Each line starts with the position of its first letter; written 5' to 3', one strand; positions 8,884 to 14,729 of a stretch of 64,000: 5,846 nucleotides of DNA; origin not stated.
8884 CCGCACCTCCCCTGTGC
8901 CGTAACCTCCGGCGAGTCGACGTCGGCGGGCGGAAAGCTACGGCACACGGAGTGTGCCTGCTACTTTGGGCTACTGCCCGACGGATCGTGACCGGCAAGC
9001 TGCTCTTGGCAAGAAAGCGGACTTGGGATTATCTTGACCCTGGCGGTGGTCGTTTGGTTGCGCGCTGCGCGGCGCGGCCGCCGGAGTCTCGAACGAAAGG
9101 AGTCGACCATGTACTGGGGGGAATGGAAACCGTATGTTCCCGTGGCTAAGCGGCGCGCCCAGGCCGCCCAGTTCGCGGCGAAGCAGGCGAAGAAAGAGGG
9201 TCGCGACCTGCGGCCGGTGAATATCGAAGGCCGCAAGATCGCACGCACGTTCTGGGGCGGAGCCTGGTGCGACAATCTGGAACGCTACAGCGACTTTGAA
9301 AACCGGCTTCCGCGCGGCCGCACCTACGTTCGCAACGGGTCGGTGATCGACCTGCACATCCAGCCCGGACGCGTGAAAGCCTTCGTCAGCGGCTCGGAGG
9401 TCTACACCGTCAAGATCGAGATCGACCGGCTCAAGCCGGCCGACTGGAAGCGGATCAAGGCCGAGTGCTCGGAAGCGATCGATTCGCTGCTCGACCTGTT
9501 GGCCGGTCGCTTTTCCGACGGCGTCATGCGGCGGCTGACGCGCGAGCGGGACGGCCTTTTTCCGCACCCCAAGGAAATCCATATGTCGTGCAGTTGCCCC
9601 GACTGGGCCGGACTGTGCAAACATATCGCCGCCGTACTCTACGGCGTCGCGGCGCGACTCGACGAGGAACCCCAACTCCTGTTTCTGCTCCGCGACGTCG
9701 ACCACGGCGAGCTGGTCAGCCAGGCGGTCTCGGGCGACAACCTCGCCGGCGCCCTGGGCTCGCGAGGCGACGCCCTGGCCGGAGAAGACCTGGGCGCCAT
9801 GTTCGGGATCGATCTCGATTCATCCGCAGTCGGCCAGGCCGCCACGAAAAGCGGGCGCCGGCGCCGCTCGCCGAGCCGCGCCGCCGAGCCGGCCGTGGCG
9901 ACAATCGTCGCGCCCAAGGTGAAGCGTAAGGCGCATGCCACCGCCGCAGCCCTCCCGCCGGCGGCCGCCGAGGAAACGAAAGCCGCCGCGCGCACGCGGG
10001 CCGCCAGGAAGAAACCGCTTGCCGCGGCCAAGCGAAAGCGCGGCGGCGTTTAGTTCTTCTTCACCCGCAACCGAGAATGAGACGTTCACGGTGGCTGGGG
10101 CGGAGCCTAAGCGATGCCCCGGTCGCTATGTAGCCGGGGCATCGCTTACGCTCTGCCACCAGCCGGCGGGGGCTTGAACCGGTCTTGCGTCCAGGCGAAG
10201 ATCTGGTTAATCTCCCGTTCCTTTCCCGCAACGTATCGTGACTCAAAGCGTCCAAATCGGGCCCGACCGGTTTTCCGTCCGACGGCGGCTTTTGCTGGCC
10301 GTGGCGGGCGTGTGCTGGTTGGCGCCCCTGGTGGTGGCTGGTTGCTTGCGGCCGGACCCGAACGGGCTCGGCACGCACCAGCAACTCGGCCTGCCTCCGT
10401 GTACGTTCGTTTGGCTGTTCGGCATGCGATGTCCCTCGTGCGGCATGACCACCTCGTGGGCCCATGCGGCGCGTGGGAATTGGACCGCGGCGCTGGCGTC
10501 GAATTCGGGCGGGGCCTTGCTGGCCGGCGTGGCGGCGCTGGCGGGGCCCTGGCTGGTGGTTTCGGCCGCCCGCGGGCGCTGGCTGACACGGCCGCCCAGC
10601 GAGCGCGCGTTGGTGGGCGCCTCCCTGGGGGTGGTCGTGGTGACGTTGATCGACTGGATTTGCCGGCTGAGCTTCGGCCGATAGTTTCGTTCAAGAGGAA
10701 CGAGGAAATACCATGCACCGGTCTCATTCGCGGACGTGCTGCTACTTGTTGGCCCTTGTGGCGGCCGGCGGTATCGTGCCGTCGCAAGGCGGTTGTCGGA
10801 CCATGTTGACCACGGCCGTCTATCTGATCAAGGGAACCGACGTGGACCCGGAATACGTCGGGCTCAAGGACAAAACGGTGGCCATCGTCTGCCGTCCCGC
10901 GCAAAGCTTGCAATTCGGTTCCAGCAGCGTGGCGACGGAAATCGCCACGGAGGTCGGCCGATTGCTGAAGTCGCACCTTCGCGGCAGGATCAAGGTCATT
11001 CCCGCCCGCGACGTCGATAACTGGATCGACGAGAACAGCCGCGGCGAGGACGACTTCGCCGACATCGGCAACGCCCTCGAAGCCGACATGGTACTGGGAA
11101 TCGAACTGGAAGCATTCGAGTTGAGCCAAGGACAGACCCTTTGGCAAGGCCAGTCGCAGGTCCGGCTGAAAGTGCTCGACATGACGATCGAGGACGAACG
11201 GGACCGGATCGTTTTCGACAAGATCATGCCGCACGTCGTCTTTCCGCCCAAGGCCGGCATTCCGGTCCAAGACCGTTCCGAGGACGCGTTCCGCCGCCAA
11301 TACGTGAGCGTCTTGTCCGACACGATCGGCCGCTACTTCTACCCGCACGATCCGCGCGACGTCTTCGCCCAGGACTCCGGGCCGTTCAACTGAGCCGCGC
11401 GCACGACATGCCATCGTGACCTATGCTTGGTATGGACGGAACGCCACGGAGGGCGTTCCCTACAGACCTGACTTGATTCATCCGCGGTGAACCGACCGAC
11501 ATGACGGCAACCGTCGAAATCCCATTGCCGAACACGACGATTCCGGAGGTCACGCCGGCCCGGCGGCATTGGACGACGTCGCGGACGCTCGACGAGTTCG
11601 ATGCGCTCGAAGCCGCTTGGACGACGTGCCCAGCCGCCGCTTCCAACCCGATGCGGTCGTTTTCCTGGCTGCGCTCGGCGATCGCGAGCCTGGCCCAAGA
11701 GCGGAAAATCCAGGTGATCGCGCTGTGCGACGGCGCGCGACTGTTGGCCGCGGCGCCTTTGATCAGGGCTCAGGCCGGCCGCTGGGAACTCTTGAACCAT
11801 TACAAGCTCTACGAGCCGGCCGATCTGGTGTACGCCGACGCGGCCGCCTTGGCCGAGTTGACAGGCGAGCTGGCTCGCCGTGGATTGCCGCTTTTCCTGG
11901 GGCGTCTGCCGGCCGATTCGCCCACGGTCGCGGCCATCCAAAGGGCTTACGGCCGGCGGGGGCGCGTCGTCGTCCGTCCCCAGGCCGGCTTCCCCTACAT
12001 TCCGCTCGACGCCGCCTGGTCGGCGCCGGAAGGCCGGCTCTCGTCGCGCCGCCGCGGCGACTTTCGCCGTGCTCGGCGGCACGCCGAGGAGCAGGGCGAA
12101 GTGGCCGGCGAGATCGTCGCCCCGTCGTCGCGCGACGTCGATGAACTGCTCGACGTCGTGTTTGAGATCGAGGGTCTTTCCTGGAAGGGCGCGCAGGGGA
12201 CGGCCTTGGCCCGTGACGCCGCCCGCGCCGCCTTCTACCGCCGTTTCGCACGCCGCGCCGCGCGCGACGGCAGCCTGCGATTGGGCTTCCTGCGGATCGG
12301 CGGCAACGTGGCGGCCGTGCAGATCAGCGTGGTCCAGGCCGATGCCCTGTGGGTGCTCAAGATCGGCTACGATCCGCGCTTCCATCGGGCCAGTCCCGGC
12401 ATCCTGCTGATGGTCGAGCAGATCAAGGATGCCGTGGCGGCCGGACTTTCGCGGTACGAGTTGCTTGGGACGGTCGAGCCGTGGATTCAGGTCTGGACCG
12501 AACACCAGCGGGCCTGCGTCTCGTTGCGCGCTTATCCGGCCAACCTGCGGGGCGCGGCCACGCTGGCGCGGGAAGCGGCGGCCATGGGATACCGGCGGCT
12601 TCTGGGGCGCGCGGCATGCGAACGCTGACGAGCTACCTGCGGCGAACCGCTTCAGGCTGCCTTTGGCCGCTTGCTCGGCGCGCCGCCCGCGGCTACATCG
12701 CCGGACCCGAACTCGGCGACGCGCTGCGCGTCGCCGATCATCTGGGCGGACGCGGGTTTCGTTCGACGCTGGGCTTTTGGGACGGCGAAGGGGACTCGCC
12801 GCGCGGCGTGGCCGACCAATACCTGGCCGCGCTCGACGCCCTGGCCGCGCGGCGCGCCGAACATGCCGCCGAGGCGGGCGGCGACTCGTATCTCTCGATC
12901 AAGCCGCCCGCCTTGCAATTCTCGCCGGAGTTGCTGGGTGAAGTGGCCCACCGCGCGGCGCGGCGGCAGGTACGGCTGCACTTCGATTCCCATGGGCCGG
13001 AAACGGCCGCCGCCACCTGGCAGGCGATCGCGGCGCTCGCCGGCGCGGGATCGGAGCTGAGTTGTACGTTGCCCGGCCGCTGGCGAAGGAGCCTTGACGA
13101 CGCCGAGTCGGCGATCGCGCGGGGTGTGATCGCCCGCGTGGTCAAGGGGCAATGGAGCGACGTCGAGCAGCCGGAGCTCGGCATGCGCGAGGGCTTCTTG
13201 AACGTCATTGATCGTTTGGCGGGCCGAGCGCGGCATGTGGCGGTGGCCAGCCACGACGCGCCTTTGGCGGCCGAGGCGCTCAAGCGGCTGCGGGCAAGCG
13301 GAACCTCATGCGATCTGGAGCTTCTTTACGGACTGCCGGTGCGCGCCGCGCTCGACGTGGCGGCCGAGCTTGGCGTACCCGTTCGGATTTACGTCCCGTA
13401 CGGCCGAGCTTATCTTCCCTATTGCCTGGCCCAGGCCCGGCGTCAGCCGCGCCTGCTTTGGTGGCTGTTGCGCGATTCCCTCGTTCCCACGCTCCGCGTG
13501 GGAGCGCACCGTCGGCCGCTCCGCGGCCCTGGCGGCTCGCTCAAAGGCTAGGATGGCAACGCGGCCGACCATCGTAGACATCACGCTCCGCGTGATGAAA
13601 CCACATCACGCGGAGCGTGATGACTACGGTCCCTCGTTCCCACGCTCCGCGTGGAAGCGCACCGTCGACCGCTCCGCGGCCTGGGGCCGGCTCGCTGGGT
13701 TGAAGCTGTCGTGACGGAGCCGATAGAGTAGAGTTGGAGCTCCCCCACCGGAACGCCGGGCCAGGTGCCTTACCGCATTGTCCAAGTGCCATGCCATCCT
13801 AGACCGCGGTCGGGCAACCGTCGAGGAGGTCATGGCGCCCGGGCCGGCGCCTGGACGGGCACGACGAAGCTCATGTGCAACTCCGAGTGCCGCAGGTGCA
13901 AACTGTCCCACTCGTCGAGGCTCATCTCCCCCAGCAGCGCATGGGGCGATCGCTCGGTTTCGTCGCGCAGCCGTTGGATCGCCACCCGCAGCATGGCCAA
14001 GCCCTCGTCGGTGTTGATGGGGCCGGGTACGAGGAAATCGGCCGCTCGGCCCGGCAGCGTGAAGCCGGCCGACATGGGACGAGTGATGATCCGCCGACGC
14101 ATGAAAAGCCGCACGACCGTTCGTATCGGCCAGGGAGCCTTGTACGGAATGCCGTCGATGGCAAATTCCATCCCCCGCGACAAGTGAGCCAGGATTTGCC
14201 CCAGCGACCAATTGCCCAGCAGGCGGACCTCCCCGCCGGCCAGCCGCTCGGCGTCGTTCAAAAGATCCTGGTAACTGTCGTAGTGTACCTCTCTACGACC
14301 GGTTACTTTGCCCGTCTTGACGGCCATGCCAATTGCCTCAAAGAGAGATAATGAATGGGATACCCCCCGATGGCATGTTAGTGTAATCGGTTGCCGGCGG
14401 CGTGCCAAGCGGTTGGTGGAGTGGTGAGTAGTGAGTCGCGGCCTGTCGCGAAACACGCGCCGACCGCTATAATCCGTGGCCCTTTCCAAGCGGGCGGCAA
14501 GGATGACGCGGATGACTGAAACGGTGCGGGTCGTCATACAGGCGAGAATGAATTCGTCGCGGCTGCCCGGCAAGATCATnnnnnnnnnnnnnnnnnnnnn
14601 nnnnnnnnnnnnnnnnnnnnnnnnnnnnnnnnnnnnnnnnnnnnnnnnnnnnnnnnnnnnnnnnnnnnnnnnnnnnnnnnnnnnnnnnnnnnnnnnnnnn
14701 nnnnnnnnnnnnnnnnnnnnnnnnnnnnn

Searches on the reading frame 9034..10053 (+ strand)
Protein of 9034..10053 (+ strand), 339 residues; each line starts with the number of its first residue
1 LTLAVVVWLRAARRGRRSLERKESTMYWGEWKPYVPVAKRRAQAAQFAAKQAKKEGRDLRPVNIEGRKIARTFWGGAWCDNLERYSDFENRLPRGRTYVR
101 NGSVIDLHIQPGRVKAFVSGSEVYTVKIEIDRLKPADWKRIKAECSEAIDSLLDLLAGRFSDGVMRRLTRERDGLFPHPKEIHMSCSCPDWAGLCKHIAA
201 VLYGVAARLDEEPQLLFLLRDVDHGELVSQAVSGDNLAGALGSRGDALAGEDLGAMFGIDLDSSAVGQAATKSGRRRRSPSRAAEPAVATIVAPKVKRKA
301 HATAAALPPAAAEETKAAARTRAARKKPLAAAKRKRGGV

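Call 73: search_protein_families(library=pfam, proteins=[window:9034-10053:+], max_evalue=0.001)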
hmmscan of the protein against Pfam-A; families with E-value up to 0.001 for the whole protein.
window:9034-10053:+ (339 aa): 1 family
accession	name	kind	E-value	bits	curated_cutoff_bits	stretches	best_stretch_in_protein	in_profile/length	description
PF04434.22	SWIM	-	0.00011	22.1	19.6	1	185-203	14-35/38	SWIM zinc finger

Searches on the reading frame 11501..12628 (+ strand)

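Call 73: search_protein_families(library=pfam, proteins=[window:11501-12628:+], max_evalue=0.001)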
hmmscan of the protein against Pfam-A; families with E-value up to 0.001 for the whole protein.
window:11501-12628:+ (375 aa): 1 family
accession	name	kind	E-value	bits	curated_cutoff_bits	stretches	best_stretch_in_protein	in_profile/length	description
PF13480.13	Acetyltransf_6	-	2.1e-29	102.9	22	1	182-328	1-141/143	Acetyltransferase (GNAT) domain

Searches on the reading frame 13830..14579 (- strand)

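Call 74: search_protein_families(library=pfam, proteins=[window:13830-14579:-], max_evalue=0.001)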
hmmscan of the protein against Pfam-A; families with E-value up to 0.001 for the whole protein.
window:13830-14579:- (249 aa): 1 family
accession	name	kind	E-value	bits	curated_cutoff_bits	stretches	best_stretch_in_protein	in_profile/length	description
PF07606.16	DUF1569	-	2.9e-23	83.1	21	1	95-241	4-151/152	Protein of unknown function (DUF1569)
